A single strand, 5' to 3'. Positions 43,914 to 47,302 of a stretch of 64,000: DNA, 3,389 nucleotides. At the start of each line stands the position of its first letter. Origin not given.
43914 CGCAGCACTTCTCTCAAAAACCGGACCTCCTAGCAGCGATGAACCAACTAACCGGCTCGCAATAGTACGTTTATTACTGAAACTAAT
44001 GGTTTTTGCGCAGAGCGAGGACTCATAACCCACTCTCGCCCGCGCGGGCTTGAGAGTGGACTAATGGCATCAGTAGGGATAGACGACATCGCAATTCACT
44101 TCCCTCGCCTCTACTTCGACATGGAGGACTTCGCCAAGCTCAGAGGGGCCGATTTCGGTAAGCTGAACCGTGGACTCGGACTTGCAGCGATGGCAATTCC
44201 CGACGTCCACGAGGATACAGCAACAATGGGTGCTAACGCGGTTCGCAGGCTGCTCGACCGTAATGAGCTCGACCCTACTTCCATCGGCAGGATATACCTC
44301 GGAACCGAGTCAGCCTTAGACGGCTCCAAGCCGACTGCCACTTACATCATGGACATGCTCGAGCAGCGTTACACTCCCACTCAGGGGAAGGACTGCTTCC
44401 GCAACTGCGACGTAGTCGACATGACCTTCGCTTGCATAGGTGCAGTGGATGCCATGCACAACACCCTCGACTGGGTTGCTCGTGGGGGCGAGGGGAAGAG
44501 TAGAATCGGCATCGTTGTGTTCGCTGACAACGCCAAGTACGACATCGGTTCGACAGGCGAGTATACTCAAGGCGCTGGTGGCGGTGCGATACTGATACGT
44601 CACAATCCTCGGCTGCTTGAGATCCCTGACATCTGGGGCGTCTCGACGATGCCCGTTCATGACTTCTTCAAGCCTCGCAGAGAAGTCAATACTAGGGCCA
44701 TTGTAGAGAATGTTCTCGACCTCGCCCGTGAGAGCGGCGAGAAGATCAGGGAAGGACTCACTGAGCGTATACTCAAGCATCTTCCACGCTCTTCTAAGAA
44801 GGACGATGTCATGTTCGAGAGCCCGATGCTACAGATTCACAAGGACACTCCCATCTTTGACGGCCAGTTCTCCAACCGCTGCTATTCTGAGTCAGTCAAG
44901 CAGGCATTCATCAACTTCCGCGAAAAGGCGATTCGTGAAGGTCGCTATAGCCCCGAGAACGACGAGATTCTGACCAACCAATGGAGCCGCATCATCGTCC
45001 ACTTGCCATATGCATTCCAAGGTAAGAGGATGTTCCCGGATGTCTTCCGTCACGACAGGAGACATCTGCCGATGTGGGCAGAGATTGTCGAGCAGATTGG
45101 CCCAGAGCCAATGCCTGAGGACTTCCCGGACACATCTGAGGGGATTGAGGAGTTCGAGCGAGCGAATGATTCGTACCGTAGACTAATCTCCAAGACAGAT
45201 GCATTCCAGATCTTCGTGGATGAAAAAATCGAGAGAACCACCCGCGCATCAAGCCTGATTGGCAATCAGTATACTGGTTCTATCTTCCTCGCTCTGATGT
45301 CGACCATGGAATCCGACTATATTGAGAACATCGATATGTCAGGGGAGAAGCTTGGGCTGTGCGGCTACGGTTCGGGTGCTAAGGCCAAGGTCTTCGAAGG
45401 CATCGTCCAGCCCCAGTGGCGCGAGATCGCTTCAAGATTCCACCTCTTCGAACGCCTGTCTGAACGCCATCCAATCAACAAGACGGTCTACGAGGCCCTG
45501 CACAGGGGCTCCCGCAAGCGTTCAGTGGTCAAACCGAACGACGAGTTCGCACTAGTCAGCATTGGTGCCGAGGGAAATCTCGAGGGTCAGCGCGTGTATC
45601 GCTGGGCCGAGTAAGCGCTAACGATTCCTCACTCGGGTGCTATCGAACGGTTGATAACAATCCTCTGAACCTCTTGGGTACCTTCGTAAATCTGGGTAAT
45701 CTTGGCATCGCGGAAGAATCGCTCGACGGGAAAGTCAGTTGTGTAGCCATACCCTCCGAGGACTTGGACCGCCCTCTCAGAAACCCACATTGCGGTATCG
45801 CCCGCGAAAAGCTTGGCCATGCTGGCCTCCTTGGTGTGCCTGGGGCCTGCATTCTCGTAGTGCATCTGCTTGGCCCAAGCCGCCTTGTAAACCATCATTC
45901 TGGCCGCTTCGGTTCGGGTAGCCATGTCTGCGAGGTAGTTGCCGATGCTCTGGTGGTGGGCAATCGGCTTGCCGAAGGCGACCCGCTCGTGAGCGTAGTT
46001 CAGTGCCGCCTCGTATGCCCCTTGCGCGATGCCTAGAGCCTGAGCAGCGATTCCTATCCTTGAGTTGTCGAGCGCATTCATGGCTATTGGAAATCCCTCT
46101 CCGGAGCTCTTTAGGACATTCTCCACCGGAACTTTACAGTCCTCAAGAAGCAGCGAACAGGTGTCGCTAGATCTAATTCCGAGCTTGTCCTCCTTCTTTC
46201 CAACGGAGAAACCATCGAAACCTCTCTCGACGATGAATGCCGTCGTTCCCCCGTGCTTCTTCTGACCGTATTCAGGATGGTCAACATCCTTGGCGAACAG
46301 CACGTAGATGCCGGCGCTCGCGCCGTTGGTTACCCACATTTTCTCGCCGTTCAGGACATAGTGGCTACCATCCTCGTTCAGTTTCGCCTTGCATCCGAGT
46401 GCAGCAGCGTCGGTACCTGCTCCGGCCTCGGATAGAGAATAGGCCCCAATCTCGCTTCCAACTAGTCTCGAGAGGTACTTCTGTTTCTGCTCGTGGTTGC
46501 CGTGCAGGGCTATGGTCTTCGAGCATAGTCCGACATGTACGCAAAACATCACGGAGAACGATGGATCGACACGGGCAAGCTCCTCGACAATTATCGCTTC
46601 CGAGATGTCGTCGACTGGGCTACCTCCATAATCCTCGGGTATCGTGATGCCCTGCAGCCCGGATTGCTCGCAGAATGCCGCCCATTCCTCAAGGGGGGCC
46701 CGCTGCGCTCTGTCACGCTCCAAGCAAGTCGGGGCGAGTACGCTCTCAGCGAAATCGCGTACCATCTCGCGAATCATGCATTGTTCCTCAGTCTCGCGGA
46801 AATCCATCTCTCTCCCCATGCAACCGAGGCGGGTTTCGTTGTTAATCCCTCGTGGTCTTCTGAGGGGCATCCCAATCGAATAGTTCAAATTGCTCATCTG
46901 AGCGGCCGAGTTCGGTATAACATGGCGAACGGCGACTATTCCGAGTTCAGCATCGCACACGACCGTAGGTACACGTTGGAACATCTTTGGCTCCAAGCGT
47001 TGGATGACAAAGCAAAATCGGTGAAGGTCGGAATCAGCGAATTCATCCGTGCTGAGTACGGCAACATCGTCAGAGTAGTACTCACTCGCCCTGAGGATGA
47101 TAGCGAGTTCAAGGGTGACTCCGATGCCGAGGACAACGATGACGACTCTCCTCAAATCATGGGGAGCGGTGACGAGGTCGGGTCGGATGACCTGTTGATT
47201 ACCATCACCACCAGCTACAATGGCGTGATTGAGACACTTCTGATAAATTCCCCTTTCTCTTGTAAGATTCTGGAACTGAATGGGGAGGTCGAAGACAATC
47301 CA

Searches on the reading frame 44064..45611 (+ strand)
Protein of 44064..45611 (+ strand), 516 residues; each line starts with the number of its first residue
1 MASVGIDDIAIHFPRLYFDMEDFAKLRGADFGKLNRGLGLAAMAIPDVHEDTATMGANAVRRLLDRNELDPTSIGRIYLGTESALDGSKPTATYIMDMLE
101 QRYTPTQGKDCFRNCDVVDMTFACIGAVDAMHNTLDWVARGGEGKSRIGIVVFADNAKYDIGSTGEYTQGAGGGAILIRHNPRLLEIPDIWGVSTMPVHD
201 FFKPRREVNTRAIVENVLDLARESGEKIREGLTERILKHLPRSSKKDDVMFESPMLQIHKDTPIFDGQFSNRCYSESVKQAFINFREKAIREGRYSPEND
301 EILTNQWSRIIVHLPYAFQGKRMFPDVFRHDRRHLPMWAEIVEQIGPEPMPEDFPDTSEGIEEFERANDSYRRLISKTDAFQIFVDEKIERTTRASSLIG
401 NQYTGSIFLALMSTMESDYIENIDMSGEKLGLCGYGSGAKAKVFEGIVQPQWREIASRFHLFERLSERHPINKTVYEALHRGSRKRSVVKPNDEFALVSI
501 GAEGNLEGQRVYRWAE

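Call 82: search_protein_families(library=pfam, proteins=[window:44064-45611:+], max_evalue=0.00001)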
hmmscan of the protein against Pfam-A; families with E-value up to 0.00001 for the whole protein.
window:44064-45611:+ (516 aa): 2 families
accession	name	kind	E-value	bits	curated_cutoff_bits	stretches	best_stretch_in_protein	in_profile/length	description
PF01154.23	HMG_CoA_synt_N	-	2.3e-23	83.4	25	1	3-179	4-170/174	Hydroxymethylglutaryl-coenzyme A synthase N terminal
PF08540.16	HMG_CoA_synt_C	-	4.3e-16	59.8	25.1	1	258-478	23-236/280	Hydroxymethylglutaryl-coenzyme A synthase C terminal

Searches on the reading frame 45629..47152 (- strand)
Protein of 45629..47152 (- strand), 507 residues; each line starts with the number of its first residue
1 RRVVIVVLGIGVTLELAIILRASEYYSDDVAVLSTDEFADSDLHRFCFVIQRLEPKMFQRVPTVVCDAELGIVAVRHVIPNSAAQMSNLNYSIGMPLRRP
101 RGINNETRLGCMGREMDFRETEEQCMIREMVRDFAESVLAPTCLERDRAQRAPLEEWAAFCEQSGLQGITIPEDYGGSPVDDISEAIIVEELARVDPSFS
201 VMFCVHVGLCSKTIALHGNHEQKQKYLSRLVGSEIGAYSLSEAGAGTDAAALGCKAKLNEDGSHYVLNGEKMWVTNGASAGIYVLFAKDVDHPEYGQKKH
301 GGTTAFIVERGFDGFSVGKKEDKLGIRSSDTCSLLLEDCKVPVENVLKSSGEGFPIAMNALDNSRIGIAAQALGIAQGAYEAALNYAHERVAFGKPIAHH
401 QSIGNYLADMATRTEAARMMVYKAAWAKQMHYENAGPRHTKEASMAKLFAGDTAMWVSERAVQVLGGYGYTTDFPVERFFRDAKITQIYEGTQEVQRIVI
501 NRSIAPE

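Call 82: search_protein_families(library=pfam, proteins=[window:45629-47152:-], max_evalue=0.00001)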
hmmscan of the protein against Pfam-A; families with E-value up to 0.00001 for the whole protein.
window:45629-47152:- (507 aa): 4 families
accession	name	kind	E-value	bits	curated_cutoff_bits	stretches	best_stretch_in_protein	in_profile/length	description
PF00441.29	Acyl-CoA_dh_1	-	1.3e-51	175.1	22.4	1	351-504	1-149/150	Acyl-CoA dehydrogenase, C-terminal domain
PF02771.21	Acyl-CoA_dh_N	-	9.7e-32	110.1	22.9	1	121-231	1-110/113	Acyl-CoA dehydrogenase, N-terminal domain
PF08028.16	Acyl-CoA_dh_2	-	7.5e-27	94.7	22.7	1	366-493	1-133/134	Acyl-CoA dehydrogenase, C-terminal domain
PF02770.24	Acyl-CoA_dh_M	-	1e-21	77.3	33.3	1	237-339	1-97/97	Acyl-CoA dehydrogenase, middle domain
